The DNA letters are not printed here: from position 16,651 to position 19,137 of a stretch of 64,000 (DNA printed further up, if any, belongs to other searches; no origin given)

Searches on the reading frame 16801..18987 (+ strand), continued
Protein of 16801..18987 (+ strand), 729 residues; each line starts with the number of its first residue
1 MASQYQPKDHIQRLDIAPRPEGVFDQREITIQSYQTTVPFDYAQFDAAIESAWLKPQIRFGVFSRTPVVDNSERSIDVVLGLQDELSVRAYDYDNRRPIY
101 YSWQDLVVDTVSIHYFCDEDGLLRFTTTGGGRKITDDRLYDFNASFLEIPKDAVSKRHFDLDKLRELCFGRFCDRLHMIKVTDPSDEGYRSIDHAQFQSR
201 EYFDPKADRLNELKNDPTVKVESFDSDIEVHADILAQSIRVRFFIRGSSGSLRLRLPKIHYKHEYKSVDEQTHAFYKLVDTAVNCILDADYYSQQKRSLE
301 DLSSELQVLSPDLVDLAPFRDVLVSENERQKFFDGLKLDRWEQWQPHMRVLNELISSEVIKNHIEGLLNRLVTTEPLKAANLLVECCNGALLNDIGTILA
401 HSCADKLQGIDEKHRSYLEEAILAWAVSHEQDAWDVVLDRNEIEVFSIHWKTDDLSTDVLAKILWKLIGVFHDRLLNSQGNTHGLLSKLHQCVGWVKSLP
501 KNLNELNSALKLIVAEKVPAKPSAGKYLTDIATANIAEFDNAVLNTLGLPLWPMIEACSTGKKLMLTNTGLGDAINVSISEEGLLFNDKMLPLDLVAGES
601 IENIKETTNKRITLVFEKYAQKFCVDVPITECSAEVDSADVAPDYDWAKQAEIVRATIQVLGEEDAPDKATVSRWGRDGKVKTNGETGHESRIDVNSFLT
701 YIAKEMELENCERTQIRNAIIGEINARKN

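Call 38: fold_search(model_id=the predicted structure, library=viral)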
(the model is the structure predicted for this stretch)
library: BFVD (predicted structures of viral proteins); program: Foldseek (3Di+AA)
matches with E <= 10: 815; with E <= 0.001: 5
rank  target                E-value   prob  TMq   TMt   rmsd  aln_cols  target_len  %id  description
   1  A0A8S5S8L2            3.9e-06  1.00  0.17  0.33  12.4       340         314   13  Uncharacterized protein [Siphoviridae sp. ctylc9]
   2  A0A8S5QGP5            4.2e-05  1.00  0.12  0.24  16.7       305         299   10  Uncharacterized protein [Siphoviridae sp. ctF6o6]
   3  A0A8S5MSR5            9.0e-05  1.00  0.21  0.44   7.9       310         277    9  Uncharacterized protein [Siphoviridae sp. ctD6g5]
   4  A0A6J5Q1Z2            1.3e-04  1.00  0.18  0.32  12.4       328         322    9  Uncharacterized protein [uncultured Caudovirales phage]
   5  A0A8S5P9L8            2.1e-04  1.00  0.21  0.36  15.1       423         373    9  Recombination-associated protein [Siphoviridae sp. ct8Hx23]
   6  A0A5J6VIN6            1.3e-03  0.89  0.12  0.21  22.4       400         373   12  TATA-box binding protein [Megaviridae environmental sample]
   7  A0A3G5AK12            4.2e-03  0.82  0.13  0.08  24.0       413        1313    9  VETF-like early transcription factor large subunit [Solivirus sp.]
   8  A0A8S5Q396            6.2e-03  0.66  0.13  0.21  18.9       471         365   10  RNaseLS-like protein [Siphoviridae sp. ctLNL10]
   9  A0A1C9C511            7.9e-03  0.99  0.13  0.36  15.7       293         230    9  Putative TATA-box-binding protein [Heterosigma akashiwo virus 01]
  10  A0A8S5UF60            7.9e-03  0.11  0.05  0.08  25.6       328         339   11  Uncharacterized protein [Myoviridae sp. ctcyQ27]
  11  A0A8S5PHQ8            1.7e-02  0.89  0.09  0.24  20.6       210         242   11  Uncharacterized protein [Siphoviridae sp. ctUGQ45]
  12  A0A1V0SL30            2.3e-02  0.08  0.06  0.07  20.3       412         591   11  DUF4116 domain-containing protein [Klosneuvirus KNV1]
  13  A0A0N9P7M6            2.6e-02  0.10  0.10  0.08  33.3       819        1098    9  (no name in the UniProt tables at hand)
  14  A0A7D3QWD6            2.9e-02  0.07  0.06  0.06  22.4       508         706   11  DUF4116 domain-containing protein [Fadolivirus FV1/VV64]
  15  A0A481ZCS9            3.1e-02  0.82  0.08  0.14  13.5       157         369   16  von Willebrand factor type A domain protein [Pithovirus LCPAC403]
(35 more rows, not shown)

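Call 68: search_protein_representatives(alignment_id=A1)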
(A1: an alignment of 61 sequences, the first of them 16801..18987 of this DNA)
Query: 61 sequences, 736 profile positions. Proteins with E-value up to 0.001 (for the whole library): 101; up to 1e-10: 76; up to 1e-30: 45. The best 101 are listed.
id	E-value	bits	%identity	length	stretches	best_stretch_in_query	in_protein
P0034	0.0e+00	1100.4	-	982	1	2-735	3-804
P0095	0.0e+00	1048.5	-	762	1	2-734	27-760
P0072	5.8e-278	940.6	-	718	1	1-729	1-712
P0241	7.5e-231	784.9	-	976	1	1-732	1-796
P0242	2.1e-215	733.8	-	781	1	1-532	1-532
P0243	2.8e-215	733.4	-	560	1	3-554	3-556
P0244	6.0e-202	689.3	-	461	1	1-456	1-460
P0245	4.9e-192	656.5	-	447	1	239-674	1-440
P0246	4.0e-180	617.1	-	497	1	4-463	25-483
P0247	1.4e-172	592.2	-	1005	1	4-735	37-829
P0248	2.0e-139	482.6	-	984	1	1-733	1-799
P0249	1.0e-129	450.5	-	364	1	212-548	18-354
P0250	8.5e-128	444.2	-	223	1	1-222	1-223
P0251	8.3e-125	434.3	-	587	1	257-706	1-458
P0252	6.6e-124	431.3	-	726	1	277-734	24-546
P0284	4.2e-26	107.9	-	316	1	23-295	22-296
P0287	8.3e-24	100.3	-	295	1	29-295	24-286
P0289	2.3e-22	95.6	-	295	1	26-282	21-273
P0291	4.9e-21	91.2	-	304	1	19-285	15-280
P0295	1.7e-19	86.1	-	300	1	21-297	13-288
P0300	3.6e-17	78.4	-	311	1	23-291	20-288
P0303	1.9e-16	76.0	-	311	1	21-299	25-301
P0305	1.3e-15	73.3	-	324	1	26-285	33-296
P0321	6.5e-07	44.5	-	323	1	26-303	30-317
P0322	1.2e-06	43.6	-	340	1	26-282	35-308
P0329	1.9e-05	39.6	-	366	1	638-734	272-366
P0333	3.0e-04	35.7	-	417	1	628-733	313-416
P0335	5.3e-04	34.9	-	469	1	636-732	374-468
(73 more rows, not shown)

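Call 69: search_protein_families(library=pfam, proteins=[L004:2229-4097:+, L004:7649-10609:+, L004:10591-12231:+, L021:5056-7971:+, L021:11895-14657:+, L021:14749-16353:+, L016:10918-11496:+, L016:11496-12866:+, L016:13146-14228:+, L026:4312-7230:+], max_evalue=0.001)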
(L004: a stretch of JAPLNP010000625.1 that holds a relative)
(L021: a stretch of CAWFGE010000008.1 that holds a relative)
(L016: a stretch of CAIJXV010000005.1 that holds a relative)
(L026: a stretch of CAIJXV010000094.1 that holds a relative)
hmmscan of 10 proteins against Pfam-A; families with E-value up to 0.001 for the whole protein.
L004:2229-4097:+ (623 aa): 5 families
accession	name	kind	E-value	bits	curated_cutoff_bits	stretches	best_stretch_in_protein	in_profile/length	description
PF13614.12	AAA_31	-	1.6e-08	35.2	27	1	1-40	1-40/177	AAA domain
PF01656.29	CbiA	-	2.2e-07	31.3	25.4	1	4-224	1-98/125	CobQ/CobB/MinD/ParA nucleotide binding domain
PF10609.15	ParA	-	9.6e-05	22.3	27.1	1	2-49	4-51/246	NUBPL iron-transfer P-loop NTPase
PF07015.17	VirC1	-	0.00033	20.5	24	1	1-43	1-43/231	VirC1 protein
PF13424.12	TPR_12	-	0.00046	20.8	30.1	0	326-379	10-66/77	Tetratricopeptide repeat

L004:7649-10609:+ (987 aa): 0 families

L004:10591-12231:+ (547 aa): 3 families
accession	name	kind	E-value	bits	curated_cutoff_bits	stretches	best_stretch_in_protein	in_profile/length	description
PF18563.6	TubC_N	-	3e-17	62.9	26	1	9-59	1-51/52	TubC N-terminal docking domain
PF00589.27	Phage_integrase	-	2.1e-14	54.1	27.1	1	252-455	3-169/172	Phage integrase family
PF02899.23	Phage_int_SAM_1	-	8e-05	23.3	22.3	1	166-224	24-81/83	Phage integrase, N-terminal SAM-like domain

L021:5056-7971:+ (972 aa): 1 family
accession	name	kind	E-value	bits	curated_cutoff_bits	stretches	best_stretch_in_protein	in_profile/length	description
PF04465.17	DUF499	-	4e-32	111.5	23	2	158-555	45-429/1024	Protein of unknown function (DUF499)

L021:11895-14657:+ (921 aa): 1 family
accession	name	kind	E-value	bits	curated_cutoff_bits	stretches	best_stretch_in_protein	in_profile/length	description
PF13155.12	Toprim_2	-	0.00095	19.9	22.1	0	190-264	2-80/88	Toprim-like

L021:14749-16353:+ (535 aa): 1 family
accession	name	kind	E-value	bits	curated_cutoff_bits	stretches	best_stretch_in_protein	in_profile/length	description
PF00589.27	Phage_integrase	-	5.8e-16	59.2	27.1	1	189-391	3-168/172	Phage integrase family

L016:10918-11496:+ (193 aa): 1 family
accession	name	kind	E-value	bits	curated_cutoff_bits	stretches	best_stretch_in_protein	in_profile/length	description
PF12728.13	HTH_17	-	5.7e-07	30.1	27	1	49-93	5-48/51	Helix-turn-helix domain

L016:11496-12866:+ (457 aa): 2 families
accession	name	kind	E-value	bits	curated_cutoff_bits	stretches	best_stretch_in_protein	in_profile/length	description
PF00271.37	Helicase_C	-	5.1e-07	30.4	23.5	1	305-405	12-110/110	Helicase conserved C-terminal domain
PF00270.35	DEAD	-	0.00012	22.3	26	0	93-150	100-163/167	DEAD/DEAH box helicase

L016:13146-14228:+ (361 aa): 2 families
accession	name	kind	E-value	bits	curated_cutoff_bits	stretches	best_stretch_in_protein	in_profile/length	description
PF10926.14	DUF2800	-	3.2e-18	66.5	21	1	87-320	118-338/368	Protein of unknown function (DUF2800)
PF12705.13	PDDEXK_1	-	3e-07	31.1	22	1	85-204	122-247/247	PD-(D/E)XK nuclease superfamily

L026:4312-7230:+ (973 aa): 5 families
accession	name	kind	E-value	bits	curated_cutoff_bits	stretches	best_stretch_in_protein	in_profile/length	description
PF18766.7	SWI2_SNF2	-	2.1e-22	80.3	26.7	1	294-497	19-189/221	SWI2/SNF2 ATPase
PF22679.2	T1R_D3-like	-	2.1e-13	51.4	27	1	632-692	92-156/158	Type I restriction enzyme subunit R domain 3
PF04851.21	ResIII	-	1e-12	48.7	22.5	1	267-466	4-161/164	Type III restriction enzyme, res subunit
PF00270.35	DEAD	-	5e-08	33.3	26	1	293-470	14-163/167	DEAD/DEAH box helicase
PF04313.20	HSDR_N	-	3.7e-07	30.6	25.1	1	124-173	119-162/198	Type I restriction enzyme R protein N terminus (HSDR_N)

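Call 70: search_protein_families(library=phrogs, proteins=[P0284, P0287, P0289, P0291, P0295, P0300, P0303, P0305, P0321, P0322], max_evalue=0.01)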
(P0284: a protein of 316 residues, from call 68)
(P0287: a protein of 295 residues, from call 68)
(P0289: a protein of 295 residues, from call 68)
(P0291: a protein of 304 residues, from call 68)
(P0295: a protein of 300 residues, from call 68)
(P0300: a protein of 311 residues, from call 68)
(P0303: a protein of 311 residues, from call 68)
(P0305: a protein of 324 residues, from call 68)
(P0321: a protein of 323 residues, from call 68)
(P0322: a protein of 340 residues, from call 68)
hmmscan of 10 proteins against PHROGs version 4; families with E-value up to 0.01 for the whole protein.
P0284 (316 aa): 0 families

P0287 (295 aa): 0 families

P0289 (295 aa): 0 families

P0291 (304 aa): 0 families

P0295 (300 aa): 0 families

P0300 (311 aa): 0 families

P0303 (311 aa): 0 families

P0305 (324 aa): 0 families

P0321 (323 aa): 0 families

P0322 (340 aa): 0 families

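Call 71: search_protein_families(library=pfam, proteins=[P0284, P0287, P0291, P0295, P0300, P0305, P0322, P0329, P0333, P0335], max_evalue=0.01)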
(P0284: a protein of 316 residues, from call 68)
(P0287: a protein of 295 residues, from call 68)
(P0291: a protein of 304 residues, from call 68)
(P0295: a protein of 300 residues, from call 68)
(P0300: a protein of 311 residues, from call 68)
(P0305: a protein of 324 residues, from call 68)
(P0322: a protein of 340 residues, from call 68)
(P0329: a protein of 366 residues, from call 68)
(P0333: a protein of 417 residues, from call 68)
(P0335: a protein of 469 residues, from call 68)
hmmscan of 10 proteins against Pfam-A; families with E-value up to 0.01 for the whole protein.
P0284 (316 aa): 0 families

P0287 (295 aa): 0 families

P0291 (304 aa): 0 families

P0295 (300 aa): 0 families

P0300 (311 aa): 0 families

P0305 (324 aa): 0 families

P0322 (340 aa): 0 families

P0329 (366 aa): 0 families

P0333 (417 aa): 0 families

P0335 (469 aa): 0 families

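Call 72: find_related_loci(query=A1, collection=viral_contigs, flank=10000)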
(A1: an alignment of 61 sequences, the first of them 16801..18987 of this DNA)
Query A1 (729 aa) in viral_contigs; peptide patterns used: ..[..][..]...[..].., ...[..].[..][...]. (x = any residue, [..] = any of these).
62 stretches matched a pattern; 6 encode a relative of the query (tblastn E <= 1e-3); 6 distinct loci.
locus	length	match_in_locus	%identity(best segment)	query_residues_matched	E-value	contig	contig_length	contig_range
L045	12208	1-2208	48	1-729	0e+0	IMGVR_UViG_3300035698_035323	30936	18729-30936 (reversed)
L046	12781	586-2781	48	1-728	0e+0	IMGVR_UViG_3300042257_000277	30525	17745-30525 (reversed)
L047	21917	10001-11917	49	1-642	0e+0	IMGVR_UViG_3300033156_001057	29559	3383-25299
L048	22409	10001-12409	46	1-728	0e+0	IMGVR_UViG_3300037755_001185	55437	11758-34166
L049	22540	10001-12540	49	1-729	0e+0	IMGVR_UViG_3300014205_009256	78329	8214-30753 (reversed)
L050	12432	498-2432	49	1-654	0e+0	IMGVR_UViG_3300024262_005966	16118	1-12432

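Call 78: search_solved_structures(query=A1, max_evalue=10)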
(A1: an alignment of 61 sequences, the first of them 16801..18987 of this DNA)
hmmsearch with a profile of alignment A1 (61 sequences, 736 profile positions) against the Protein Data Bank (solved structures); distinct sequences matched with E-value up to 10: 1.
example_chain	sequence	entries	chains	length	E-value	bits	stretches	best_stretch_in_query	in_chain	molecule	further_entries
8j07_T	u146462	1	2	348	0.83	11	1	351-454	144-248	Radial spoke head 14 homolog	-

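Call 79: search_dna_similar(query=window:16801-18987:+, collection=phages, mode=protein, max_evalue=0.001)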
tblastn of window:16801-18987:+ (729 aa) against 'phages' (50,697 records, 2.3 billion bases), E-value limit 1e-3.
No match.

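Call 80: search_dna_similar(query=P0284, collection=phages, mode=protein, max_evalue=0.001)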
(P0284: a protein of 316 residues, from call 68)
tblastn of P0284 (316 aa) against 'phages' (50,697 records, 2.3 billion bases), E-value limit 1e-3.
No match.

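Call 81: search_dna_similar(query=P0295, collection=phages, mode=protein, max_evalue=0.001)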
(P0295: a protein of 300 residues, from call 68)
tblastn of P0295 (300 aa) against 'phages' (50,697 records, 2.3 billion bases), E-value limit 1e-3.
No match.
